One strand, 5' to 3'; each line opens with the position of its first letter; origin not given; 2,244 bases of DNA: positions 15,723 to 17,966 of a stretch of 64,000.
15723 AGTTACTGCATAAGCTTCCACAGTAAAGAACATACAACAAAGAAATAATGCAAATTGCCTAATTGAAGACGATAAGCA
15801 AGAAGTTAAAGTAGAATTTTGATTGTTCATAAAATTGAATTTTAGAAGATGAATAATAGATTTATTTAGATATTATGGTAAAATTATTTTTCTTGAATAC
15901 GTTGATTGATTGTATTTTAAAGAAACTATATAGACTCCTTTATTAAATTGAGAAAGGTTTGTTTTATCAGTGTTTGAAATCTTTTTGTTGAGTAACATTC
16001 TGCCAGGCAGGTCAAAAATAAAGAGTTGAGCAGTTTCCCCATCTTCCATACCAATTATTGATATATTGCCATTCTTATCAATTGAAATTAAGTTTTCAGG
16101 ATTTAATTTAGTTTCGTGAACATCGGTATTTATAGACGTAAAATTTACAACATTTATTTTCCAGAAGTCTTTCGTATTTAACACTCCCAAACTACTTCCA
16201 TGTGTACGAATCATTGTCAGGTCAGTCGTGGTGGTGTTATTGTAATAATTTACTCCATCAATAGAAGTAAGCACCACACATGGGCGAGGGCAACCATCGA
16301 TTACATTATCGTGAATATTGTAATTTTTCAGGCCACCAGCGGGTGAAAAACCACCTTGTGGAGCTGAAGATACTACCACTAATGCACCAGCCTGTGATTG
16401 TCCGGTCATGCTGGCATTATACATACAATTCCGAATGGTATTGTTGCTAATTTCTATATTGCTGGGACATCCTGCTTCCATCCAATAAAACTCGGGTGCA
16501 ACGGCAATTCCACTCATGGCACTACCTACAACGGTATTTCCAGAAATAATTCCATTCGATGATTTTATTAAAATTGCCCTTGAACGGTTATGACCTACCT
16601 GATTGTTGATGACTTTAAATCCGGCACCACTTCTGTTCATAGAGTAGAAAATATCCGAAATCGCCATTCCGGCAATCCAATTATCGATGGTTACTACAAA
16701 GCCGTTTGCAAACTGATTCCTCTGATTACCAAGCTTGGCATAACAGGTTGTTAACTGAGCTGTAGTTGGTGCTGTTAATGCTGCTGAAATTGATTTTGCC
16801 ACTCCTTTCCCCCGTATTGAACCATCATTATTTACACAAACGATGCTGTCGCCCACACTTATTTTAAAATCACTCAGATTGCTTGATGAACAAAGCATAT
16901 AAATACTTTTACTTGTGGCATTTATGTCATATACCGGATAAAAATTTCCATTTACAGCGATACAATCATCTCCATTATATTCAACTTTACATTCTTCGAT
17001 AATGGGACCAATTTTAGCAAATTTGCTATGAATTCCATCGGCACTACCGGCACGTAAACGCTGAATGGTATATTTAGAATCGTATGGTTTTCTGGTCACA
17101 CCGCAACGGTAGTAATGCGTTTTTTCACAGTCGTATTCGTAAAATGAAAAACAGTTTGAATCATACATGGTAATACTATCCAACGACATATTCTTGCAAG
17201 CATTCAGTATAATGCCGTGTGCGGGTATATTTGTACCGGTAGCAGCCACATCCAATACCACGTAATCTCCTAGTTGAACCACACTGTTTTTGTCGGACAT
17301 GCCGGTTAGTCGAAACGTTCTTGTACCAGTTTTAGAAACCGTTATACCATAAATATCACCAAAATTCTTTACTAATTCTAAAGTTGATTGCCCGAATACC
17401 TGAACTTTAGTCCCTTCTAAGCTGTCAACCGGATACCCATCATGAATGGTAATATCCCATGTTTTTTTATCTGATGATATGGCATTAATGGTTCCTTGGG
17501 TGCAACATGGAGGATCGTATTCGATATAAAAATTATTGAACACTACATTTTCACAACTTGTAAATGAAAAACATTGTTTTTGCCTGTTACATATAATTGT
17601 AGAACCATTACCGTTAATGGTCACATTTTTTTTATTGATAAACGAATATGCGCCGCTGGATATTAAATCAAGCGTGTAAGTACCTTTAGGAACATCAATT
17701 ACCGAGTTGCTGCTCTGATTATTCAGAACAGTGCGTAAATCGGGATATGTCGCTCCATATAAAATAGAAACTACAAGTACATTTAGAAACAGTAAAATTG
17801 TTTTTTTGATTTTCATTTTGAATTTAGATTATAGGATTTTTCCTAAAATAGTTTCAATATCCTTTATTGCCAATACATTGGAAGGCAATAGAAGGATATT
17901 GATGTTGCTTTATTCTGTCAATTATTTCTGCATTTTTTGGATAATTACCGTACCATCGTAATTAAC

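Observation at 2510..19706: IS-bounded island of six T9SS-tailed surface proteins assembled from three shuffled modules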

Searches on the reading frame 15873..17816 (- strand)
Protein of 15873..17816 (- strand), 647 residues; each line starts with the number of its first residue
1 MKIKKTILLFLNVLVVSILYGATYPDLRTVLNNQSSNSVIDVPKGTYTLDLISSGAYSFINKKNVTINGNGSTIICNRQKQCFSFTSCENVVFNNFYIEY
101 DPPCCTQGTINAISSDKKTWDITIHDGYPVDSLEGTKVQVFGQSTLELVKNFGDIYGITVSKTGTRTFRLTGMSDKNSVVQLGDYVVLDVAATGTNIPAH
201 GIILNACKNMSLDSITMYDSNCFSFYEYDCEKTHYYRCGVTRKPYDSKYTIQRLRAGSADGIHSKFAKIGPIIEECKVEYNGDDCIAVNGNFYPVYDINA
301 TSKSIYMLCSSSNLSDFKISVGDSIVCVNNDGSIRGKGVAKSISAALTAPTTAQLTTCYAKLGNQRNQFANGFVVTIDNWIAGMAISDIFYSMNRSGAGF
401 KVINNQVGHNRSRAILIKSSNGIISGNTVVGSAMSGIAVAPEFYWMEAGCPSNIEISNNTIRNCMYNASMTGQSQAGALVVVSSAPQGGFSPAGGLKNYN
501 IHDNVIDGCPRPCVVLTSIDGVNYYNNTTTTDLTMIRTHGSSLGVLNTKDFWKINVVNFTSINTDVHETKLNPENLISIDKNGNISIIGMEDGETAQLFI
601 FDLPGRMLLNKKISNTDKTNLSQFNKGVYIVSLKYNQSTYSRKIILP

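Call 4: search_protein_families(library=pfam, proteins=[window:15873-17816:-], max_evalue=0.01)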
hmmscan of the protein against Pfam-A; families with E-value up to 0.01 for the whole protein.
window:15873-17816:- (647 aa): 1 family
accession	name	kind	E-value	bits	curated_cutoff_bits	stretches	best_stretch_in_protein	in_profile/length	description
PF18962.6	Por_Secre_tail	-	1.4e-06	29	27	1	583-645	8-74/75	Secretion system C-terminal sorting domain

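Call 5: search_protein_families(library=ncbifam, proteins=[window:15873-17816:-], max_evalue=0.01)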
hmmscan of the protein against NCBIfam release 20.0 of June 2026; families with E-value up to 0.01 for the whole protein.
window:15873-17816:- (647 aa): 3 families
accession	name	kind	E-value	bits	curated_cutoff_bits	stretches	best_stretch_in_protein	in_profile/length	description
TIGR04183.1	Por_Secre_tail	domain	1.1e-09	38.1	23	1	583-645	8-70/72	T9SS type A sorting domain-containing protein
NF052644.1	T9SS_DNase_Rie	equivalog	6.6e-05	22.4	260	1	593-645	197-249/251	T9SS-dependent surface endonuclease, AS87_RS02955 family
NF033708.1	T9SS_Cterm_ChiA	domain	0.00012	21.8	40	1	597-645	3-54/55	T9SS sorting signal type C domain-containing protein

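Call 10: search_solved_structures(query=window:15873-17816:-, max_evalue=1, show_alignments=2)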
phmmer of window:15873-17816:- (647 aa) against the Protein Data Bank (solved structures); distinct sequences matched with E-value up to 1: 4.
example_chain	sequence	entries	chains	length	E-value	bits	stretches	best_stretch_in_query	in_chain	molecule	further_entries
8pvs_A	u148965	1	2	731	9.2e-07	30.8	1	60-464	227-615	Alpha-1,3-galactosidase B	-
8yk3_A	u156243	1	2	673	3.8e-06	28.8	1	61-144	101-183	Alpha-galactosidase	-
8yk2_B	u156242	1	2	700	4e-06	28.7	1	61-144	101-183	Alpha-galactosidase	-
8yk1_A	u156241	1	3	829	6.6e-06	28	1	61-144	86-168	Alpha-galactosidase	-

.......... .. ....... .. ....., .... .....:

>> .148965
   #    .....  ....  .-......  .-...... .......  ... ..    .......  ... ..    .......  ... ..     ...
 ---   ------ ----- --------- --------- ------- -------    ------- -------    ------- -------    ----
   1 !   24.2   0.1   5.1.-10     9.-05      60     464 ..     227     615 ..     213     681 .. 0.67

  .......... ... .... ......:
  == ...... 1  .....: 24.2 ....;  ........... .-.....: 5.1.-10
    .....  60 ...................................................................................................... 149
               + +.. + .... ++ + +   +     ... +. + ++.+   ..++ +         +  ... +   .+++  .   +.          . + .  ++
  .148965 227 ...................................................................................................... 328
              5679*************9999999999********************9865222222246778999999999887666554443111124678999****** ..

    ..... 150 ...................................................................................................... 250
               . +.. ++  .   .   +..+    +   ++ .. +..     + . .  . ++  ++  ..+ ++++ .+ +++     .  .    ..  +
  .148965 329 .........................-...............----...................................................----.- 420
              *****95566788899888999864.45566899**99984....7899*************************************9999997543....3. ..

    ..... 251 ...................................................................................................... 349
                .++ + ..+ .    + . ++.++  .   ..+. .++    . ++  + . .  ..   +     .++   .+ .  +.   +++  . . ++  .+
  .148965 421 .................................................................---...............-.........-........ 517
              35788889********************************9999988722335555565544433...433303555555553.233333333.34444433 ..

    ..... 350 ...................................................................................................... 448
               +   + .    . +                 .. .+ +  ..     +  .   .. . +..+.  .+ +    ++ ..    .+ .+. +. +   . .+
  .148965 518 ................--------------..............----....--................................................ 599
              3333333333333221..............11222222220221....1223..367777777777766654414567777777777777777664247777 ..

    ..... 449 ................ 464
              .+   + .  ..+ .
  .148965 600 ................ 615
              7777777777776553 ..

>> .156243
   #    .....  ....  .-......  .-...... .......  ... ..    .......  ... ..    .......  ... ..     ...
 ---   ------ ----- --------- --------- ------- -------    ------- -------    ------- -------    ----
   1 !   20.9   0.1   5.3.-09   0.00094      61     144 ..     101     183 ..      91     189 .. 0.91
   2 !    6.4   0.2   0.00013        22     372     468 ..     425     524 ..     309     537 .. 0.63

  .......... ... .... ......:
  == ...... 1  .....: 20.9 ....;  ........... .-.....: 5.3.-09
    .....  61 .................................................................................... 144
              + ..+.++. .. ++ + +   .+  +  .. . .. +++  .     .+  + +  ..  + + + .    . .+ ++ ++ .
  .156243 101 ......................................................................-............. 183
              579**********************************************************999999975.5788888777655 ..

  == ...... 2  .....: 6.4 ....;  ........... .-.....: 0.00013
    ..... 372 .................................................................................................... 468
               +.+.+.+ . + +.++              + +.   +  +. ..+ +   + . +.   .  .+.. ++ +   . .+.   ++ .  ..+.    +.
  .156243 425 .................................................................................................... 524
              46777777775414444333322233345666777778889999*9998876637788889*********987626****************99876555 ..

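Call 14: find_homologous_proteins(query=window:15873-17816:-, max_evalue=1e-10)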
Query window:15873-17816:- (647 aa): 97 proteins with E <= 1e-10 among 8000 candidates.
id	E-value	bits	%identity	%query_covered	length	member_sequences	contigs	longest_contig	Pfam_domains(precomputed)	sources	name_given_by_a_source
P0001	0.0e+0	1463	100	100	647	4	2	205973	PF18962.8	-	-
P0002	0.0e+0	1315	88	100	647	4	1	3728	PF18962.8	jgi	-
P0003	0.0e+0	1295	86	100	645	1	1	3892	PF18962.8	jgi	-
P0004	0.0e+0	1273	86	100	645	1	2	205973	PF18962.8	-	-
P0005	7.2e-280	948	88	72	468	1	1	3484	PF18962.8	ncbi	ncbi:MAG: T9SS type A sorting domain-containing protein, partial [Paludibacter sp.]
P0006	2.6e-274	930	64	100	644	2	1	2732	PF18962.8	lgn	-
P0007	8.1e-266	901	64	100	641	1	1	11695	PF18962.8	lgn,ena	-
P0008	2.4e-264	897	62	100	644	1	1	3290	PF18962.8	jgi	jgi:hypothetical protein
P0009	1.2e-248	845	60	97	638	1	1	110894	-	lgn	-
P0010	2.3e-243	827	59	99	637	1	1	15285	PF18962.8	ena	-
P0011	1.9e-238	811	57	100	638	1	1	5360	-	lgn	-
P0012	2.4e-234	798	57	100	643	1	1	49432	PF18962.8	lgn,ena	-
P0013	2.7e-231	787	55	100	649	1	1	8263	-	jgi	jgi:hypothetical protein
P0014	2.1e-228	778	55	100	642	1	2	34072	PF18962.8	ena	-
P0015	1.3e-225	769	54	99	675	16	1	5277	PF18962.8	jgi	-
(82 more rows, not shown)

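Call 16: find_encoding_contigs(protein=window:15873-17816:-, flank=10000, max_places=6)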
Protein window:15873-17816:- (647 aa): 2 contigs read that carry it; 2 places shown.
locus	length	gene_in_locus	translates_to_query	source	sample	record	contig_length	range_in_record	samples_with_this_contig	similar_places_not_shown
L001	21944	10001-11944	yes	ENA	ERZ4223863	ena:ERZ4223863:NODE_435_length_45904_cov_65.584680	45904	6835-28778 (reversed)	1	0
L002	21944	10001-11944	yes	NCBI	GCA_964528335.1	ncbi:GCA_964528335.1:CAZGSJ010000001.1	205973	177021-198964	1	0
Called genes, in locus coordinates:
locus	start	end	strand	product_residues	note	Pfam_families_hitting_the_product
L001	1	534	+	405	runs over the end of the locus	PF02065:Melibiase, PF16499:Melibiase_2, PF17801:Melibiase_C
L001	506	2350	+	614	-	PF02837:Glyco_hydro_2_N, PF22666:Glyco_hydro_2_N2, PF00703:Glyco_hydro_2 (weak), PF02836:Glyco_hydro_2_C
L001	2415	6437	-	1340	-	PF07494:Reg_prop (faint), PF07495:Y_Y_Y, PF00512:HisKA, PF02518:HATPase_c, PF00072:Response_reg, PF12833:HTH_18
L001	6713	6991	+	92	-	PF01527:HTH_Tnp_1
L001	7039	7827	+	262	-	PF13276:HTH_21, PF00665:rve, PF24764:rva_4 (weak), PF13683:rve_3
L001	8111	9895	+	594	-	PF18962:Por_Secre_tail (weak)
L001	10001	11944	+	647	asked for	PF18962:Por_Secre_tail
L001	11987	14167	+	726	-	PF00041:fn3 (weak)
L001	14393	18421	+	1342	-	PF00041:fn3, PF14828:Amnionless (weak), PF00041:fn3, PF18962:Por_Secre_tail (weak)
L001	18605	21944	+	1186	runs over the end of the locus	PF00041:fn3 (faint), PF18962:Por_Secre_tail (weak)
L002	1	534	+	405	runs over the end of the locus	PF02065:Melibiase, PF16499:Melibiase_2, PF17801:Melibiase_C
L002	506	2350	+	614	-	PF02837:Glyco_hydro_2_N, PF22666:Glyco_hydro_2_N2, PF00703:Glyco_hydro_2 (weak), PF02836:Glyco_hydro_2_C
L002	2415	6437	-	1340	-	PF07494:Reg_prop (faint), PF07495:Y_Y_Y, PF00512:HisKA, PF02518:HATPase_c, PF00072:Response_reg, PF12833:HTH_18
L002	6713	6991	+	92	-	PF01527:HTH_Tnp_1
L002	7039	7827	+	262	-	PF13276:HTH_21, PF00665:rve, PF24764:rva_4 (weak), PF13683:rve_3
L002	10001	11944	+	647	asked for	PF18962:Por_Secre_tail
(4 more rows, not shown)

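Call 18: search_protein_families(library=pfam, proteins=[window:15873-17816:-], max_evalue=10)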
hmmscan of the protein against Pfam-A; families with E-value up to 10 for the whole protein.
window:15873-17816:- (647 aa): 1 family
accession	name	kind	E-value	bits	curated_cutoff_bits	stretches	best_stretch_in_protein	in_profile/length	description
PF18962.6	Por_Secre_tail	-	1.4e-06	29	27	1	583-645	8-74/75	Secretion system C-terminal sorting domain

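Call 25: search_solved_structures(query=A1, max_evalue=0.01, show_alignments=2)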
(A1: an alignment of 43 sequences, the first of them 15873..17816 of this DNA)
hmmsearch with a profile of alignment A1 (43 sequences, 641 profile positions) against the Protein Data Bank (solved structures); distinct sequences matched with E-value up to 0.01: 11.
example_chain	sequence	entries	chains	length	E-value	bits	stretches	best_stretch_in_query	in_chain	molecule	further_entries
8pvs_A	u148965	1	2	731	1.2e-27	99.8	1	58-531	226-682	Alpha-1,3-galactosidase B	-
9i4f_A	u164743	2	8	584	1.7e-24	89.3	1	58-534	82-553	Alpha-1,3-galactosidase PpaGal | Alpha-1,3-galactosidase B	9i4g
9beh_A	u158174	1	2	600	2.4e-23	85.5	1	53-536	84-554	GH110A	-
9bev_A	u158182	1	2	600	5.5e-22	81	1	53-536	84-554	GH110A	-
8yk3_A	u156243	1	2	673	4.1e-21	78.1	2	259-529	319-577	Alpha-galactosidase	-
8yk2_B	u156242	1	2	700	4.7e-21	78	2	259-529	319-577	Alpha-galactosidase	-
8yk1_A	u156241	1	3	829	6.8e-21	77.4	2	259-529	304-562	Alpha-galactosidase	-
7jw4_A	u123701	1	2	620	8e-16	60.7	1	25-558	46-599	Glycoside hydrolase family 110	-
7jwf_A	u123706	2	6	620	1.1e-14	56.9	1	25-558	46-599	Glycoside hydrolase family 110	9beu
8glk_D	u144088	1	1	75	1.9e-06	29.7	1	580-641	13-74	Endonuclease I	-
8glj_D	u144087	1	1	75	0.007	17.9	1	580-640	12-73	Por secretion system C-terminal sorting domain-containing protein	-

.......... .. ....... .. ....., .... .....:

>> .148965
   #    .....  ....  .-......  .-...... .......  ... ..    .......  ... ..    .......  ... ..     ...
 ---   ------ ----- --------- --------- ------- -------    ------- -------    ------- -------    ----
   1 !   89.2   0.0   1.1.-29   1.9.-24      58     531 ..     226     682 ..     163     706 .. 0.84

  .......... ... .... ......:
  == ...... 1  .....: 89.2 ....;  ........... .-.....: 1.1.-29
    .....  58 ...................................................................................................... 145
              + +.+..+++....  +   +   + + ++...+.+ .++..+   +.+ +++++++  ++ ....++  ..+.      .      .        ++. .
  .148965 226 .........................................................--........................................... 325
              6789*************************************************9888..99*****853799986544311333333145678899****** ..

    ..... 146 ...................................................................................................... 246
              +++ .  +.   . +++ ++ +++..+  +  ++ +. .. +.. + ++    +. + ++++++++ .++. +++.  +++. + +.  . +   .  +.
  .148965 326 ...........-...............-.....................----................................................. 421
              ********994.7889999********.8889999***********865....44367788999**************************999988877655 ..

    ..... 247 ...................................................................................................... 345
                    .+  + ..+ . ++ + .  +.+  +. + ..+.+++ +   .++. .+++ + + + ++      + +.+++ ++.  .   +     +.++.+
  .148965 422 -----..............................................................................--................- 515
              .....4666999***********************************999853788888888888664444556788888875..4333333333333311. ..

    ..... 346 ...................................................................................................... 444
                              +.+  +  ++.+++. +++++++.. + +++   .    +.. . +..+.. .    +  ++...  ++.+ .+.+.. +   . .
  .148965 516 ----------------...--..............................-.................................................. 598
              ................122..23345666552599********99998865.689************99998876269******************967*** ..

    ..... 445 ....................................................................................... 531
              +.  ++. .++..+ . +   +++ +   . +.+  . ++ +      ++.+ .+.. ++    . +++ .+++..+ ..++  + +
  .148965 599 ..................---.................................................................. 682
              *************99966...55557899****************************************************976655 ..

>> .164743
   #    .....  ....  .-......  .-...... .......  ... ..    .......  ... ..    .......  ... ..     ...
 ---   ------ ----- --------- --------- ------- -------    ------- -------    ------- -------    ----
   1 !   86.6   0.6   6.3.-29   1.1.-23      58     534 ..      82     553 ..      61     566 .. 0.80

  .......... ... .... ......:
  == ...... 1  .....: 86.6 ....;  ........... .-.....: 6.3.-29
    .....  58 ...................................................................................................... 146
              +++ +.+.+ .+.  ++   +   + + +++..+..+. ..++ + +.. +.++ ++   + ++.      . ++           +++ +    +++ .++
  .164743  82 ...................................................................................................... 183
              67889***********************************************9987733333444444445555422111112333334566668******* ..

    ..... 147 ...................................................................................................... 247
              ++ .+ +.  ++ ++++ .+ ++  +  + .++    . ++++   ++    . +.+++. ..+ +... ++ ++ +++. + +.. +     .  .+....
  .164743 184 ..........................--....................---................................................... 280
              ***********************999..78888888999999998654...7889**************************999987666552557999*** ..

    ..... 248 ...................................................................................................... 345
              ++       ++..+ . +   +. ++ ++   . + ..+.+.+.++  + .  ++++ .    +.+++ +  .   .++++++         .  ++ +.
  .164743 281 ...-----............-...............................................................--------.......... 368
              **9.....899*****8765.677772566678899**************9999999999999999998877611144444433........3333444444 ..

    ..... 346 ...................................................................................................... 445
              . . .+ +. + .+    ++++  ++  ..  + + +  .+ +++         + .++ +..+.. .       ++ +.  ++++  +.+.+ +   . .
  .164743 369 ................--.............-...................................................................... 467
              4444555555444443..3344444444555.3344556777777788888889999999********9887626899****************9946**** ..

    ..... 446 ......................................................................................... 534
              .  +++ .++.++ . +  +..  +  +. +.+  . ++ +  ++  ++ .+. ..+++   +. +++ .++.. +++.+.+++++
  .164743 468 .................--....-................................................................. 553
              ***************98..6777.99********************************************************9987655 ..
